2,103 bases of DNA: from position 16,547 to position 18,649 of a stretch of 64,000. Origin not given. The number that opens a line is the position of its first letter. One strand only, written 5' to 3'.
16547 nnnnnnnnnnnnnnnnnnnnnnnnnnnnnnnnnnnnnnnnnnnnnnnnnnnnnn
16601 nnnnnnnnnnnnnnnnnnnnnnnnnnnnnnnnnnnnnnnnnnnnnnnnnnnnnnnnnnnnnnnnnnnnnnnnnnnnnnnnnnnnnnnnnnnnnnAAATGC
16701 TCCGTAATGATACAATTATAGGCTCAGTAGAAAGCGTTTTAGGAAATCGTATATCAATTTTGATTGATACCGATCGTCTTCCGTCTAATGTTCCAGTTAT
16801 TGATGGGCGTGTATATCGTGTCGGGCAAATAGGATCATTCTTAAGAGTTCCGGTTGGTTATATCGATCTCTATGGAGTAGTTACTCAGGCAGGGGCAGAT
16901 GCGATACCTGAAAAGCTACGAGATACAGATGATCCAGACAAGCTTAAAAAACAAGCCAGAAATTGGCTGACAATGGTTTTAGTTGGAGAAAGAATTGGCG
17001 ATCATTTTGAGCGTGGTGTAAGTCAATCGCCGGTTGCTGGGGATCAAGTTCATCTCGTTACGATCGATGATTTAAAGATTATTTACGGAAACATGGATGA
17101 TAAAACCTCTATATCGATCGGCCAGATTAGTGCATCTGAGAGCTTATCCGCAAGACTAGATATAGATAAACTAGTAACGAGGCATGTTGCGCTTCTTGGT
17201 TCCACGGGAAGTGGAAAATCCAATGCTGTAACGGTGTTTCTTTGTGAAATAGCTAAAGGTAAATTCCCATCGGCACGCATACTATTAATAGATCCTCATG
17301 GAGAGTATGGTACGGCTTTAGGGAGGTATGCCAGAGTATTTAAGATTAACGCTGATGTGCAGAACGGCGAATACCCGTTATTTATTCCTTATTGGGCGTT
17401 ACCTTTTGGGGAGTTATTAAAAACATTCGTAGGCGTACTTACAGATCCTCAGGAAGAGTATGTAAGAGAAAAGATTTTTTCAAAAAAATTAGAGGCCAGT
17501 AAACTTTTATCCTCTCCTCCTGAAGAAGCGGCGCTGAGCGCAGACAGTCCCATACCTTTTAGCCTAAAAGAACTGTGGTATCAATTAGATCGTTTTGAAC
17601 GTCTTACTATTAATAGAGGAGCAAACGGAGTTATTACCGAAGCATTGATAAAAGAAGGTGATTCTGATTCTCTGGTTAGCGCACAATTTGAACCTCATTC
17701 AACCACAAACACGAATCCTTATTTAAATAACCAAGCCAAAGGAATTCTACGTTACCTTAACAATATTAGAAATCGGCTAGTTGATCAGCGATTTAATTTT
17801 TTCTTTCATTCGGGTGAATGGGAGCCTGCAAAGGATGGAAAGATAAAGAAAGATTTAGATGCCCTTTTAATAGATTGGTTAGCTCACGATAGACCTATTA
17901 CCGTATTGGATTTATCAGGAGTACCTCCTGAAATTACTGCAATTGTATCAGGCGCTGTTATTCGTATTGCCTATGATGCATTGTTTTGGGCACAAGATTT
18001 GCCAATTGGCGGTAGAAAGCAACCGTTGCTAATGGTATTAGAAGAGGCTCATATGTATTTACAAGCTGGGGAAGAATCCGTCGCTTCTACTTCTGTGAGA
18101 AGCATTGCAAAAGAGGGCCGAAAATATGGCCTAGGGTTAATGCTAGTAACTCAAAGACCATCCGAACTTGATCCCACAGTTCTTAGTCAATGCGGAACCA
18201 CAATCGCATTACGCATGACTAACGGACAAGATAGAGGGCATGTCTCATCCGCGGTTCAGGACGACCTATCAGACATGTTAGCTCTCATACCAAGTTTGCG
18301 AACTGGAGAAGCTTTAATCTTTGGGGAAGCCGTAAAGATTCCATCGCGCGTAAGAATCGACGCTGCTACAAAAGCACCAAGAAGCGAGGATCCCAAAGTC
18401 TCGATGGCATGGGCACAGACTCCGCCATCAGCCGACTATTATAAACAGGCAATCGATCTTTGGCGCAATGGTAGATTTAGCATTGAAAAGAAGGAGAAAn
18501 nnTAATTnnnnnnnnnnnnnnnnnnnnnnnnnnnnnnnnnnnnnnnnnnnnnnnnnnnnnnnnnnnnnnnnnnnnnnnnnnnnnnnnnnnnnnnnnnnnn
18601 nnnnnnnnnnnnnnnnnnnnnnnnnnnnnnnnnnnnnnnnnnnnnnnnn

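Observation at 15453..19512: Four-gene operon: SIR2 - HerA - KTSC - Cas4-like PD-(D/E)xK nuclease (an extended SIR2-HerA variant?)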

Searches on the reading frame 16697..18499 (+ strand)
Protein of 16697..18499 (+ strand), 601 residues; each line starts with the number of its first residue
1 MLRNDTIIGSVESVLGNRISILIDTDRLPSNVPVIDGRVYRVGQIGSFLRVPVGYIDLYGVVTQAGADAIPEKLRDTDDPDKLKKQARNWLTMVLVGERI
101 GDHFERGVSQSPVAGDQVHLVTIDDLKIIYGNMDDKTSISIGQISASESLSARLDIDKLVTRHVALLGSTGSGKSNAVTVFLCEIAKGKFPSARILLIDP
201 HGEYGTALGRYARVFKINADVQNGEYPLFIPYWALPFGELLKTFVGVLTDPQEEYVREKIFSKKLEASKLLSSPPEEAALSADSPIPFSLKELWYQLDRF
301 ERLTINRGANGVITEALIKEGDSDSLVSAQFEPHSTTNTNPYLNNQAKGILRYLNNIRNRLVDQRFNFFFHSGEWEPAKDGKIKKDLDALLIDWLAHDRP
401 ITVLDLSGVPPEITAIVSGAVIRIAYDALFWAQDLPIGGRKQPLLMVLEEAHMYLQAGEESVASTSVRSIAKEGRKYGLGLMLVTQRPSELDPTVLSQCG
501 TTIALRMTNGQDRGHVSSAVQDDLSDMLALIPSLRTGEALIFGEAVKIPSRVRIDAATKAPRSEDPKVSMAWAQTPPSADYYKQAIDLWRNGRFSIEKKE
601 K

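Call 3: search_protein_families(library=pfam, proteins=[window:16697-18499:+], max_evalue=0.01)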
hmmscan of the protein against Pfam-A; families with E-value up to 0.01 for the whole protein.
window:16697-18499:+ (601 aa): 5 families
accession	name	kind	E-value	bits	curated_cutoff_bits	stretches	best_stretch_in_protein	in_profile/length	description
PF01935.23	DUF87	-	3.2e-36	126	23.2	1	139-423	1-218/220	Helicase HerA, central domain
PF01580.24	FtsK_SpoIIIE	-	1.4e-08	34.9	24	1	161-216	38-95/221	FtsK/SpoIIIE family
PF05872.18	HerA_C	-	1e-07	31.4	22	1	441-565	256-385/502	Helicase HerA-like C-terminal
PF10412.15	TrwB_AAD_bind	-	5e-05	22.8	20.5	1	159-205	13-56/387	Type IV secretion-system coupling protein DNA-binding domain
PF12846.13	AAA_10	-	0.00054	19.5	27.5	0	161-204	21-61/362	AAA-like domain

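Call 4: search_protein_families(library=padloc, proteins=[window:16697-18499:+], max_evalue=0.01)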
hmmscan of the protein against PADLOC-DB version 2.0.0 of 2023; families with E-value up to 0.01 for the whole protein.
window:16697-18499:+ (601 aa): 20 families
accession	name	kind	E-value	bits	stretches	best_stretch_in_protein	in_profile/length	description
PDLC04105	HerA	-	2.5e-152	506.4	1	3-591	7-571/576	-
PDLC04098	HerA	-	6.9e-74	247.6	2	376-590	461-684/686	-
PDLC02188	HerA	-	2.3e-68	229.5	1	101-576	83-564/578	-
PDLC04102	HerA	-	2.2e-67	225.9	2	397-576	463-641/654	-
PDLC04104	HerA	-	8.4e-60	200.5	2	349-591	132-373/379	-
PDLC02185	HerA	-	1.6e-58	196.9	2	400-574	407-581/585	-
PDLC04100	HerA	-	9.4e-57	191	2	397-574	398-574/580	-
PDLC04106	HerA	-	2.4e-51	173.1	2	357-590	429-663/667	-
PDLC04103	HerA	-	2.4e-46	156.3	2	385-574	383-576/579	-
PDLC04097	HerA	-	7.6e-42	141.7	2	3-224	3-233/618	-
PDLC04101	HerA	-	2.6e-31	106.8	1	3-418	9-397/400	-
PDLC04140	mad8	-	2e-26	91.3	1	140-566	5-311/314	mads_8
PDLC04107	HerA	-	2.1e-19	67.7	1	4-246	10-259/306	-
PDLC04099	HerA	-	1.3e-16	58.5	1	4-205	8-211/214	-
PDLC01055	HerA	-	8.4e-12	42.6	2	442-551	415-521/532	Type III coevolved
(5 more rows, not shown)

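Call 5: search_protein_families(library=ncbifam, proteins=[window:16697-18499:+], max_evalue=0.01)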
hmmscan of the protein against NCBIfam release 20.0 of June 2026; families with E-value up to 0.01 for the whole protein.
window:16697-18499:+ (601 aa): 14 families
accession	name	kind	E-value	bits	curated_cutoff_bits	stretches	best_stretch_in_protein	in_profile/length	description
NF042944.1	HerA_antiphage_2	equivalog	6.5e-72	243.1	850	1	101-574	75-562/576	anti-phage-associated helicase HerA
NF042943.1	HerA_antiphage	equivalog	9.6e-54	182.9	800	2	400-570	395-564/566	anti-phage-associated helicase HerA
NF040819.1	helicase_HerA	equivalog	1.7e-43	149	970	2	442-555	402-515/561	DNA double-strand break repair helicase HerA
NF040937.1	HerA_Thermprot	equivalog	1e-40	139.6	800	2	402-574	310-481/487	DNA double-strand break repair helicase HerA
NF053655.1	CedD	equivalog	2.7e-21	75.9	600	2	441-555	418-526/527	DNA-translocating ATPase CedD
NF033849.1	ser_rich_anae_1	subfamily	9e-12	43.2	650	1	384-518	959-1101/1163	serine-rich protein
TIGR03925.1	T7SS_EccC_b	equivalog_domain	2.7e-07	29.3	346.55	1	463-512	205-254/564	type VII secretion protein EccCb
NF045975.1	VirB4_plasma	equivalog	4.2e-05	21.4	590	0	164-206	518-557/894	Mbov_0397 family ICE element conjugal transfer ATPase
TIGR00929.1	VirB4_CagE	subfamily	0.00013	20.4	643.1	0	441-513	633-707/792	VirB4 family type IV secretion/conjugal transfer ATPase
NF041017.1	DNA_import_CedB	equivalog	0.0011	17.7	700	0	391-492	427-520/590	DNA import protein CedB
NF045971.1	conju_CD1110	equivalog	0.0015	16.8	325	1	154-206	408-458/752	VirB4-like conjugal transfer ATPase, CD1110 family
NF041214.1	plasmid_TraB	equivalog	0.0018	16.9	800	0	444-512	348-414/639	plasmid transfer protein TraB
TIGR03928.1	T7_EssCb_Firm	equivalog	0.0062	14.1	778.4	0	469-513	604-649/1296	type VII secretion protein EssC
TIGR02746.1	TraC-F-type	equivalog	0.0094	13.9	567.05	0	396-487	598-684/800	type IV secretion system protein TraC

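Call 11: find_related_loci(query=window:16697-18499:+, collection=genome_contigs, flank=7000)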
Query window:16697-18499:+ (601 aa) in genome_contigs; peptide patterns used: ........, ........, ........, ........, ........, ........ (x = any residue, [..] = any of these).
138 stretches matched a pattern; 2 encode a relative of the query (tblastn E <= 1e-3); 2 distinct loci.
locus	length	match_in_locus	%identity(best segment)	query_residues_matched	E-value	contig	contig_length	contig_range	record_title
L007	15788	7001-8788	90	3-598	0e+0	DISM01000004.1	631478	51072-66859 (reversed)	MAG TPA_asm: Candidatus Omnitrophica bacterium UBA6210 UBA6210_contig_707, whole genome shotgun sequence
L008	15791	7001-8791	48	6-591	0e+0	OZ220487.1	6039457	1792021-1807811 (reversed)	MAG: uncultured Candidatus Binatia bacterium isolate d2d8104a-f810-4fb4-bb0c-dc82b69497ba genome assembly, chromosome: 1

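Call 19: search_protein_families(library=pfam, proteins=[L008:4258-5754:+, L008:5754-6962:+, L008:6983-8851:+, L008:8847-9059:+, L008:9283-10083:+, L008:9978-13358:+, L008:2401-3360:-], max_evalue=0.01)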
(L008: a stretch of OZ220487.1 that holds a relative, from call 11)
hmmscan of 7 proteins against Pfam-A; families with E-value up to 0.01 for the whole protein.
L008:4258-5754:+ (499 aa): 2 families
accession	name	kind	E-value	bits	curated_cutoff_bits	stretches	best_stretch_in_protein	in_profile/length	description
PF13482.12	RNase_H_2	-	1.6e-24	87.1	22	1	310-487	1-163/165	RNase_H superfamily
PF12705.13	PDDEXK_1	-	7.8e-07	29.7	22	1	91-220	117-246/247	PD-(D/E)XK nuclease superfamily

L008:5754-6962:+ (403 aa): 1 family
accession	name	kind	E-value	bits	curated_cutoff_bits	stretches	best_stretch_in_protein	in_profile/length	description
PF13289.12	SIR2_2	-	3.2e-16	60.1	24.5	1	169-333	2-136/141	SIR2-like domain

L008:6983-8851:+ (623 aa): 8 families
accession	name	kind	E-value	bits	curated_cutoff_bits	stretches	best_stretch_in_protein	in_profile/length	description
PF01935.23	DUF87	-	2.1e-30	106.9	23.2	1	146-434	1-218/220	Helicase HerA, central domain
PF05872.18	HerA_C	-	6.4e-07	28.8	22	1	448-524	251-329/502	Helicase HerA-like C-terminal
PF10412.15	TrwB_AAD_bind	-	1.5e-06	27.8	20.5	1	166-219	13-63/387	Type IV secretion-system coupling protein DNA-binding domain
PF12846.13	AAA_10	-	3.6e-06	26.7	27.5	1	168-210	21-60/362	AAA-like domain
PF01580.24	FtsK_SpoIIIE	-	0.00043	20.2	24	0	143-191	17-62/221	FtsK/SpoIIIE family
PF00270.35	DEAD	-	0.00071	19.8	26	0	427-481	97-145/167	DEAD/DEAH box helicase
PF13401.12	AAA_22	-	0.0048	17.6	27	0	170-207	7-41/130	AAA domain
PF05707.18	Zot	-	0.0077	16.2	20.3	0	409-510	29-139/197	Zonular occludens toxin (Zot)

L008:8847-9059:+ (71 aa): 1 family
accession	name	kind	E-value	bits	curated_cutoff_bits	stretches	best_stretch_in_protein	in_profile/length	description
PF13619.11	KTSC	-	2.2e-23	82.2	25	1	8-66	1-58/58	KTSC domain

L008:9283-10083:+ (267 aa): 0 families

L008:9978-13358:+ (1127 aa): 3 families
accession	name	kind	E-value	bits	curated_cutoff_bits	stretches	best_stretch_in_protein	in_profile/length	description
PF00270.35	DEAD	-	9.6e-23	81.2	26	1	365-508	14-150/167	DEAD/DEAH box helicase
PF04851.21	ResIII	-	4.6e-07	30.3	22.5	1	346-489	3-140/164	Type III restriction enzyme, res subunit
PF00271.37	Helicase_C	-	0.0057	17.3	23.5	0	683-760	41-110/110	Helicase conserved C-terminal domain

L008:2401-3360:- (319 aa): 1 family
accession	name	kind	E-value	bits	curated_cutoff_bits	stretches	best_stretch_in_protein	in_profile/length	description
PF01507.26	PAPS_reduct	-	1.5e-10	41.9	22.5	1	59-244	3-173/175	Phosphoadenosine phosphosulfate reductase domain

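Call 21: search_solved_structures(query=window:16697-18499:+, max_evalue=0.00001)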
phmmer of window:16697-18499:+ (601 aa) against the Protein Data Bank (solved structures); distinct sequences matched with E-value up to 0.00001: 9.
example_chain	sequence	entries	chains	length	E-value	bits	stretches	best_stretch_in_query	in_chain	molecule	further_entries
8wiv_A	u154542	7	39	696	4.5e-151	507.4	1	4-593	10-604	Helicase HerA central domain-containing protein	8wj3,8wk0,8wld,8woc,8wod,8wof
9c1m_M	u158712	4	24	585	2.2e-55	191.5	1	91-590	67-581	ATP-binding protein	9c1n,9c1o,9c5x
8xau_A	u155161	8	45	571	2.7e-50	174.7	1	102-589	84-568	ATP-binding protein | HerA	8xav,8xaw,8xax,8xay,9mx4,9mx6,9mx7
8ziq_M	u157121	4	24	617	1.5e-48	168.9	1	103-592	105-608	HerA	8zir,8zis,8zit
8j4u_M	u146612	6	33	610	3.2e-35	124.9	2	440-574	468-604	Nucleoside triphosphate hydrolase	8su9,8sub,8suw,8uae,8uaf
9x1l_A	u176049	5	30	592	1.3e-32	116.2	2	441-554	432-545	DNA helicase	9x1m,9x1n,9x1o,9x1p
4d2i_A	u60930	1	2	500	2e-30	109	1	415-579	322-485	HERA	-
8yho_A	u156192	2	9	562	8.6e-24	87.1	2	445-554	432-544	DUF87 domain-containing protein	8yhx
8wet_A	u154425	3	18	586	4e-10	42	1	422-512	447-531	TdpA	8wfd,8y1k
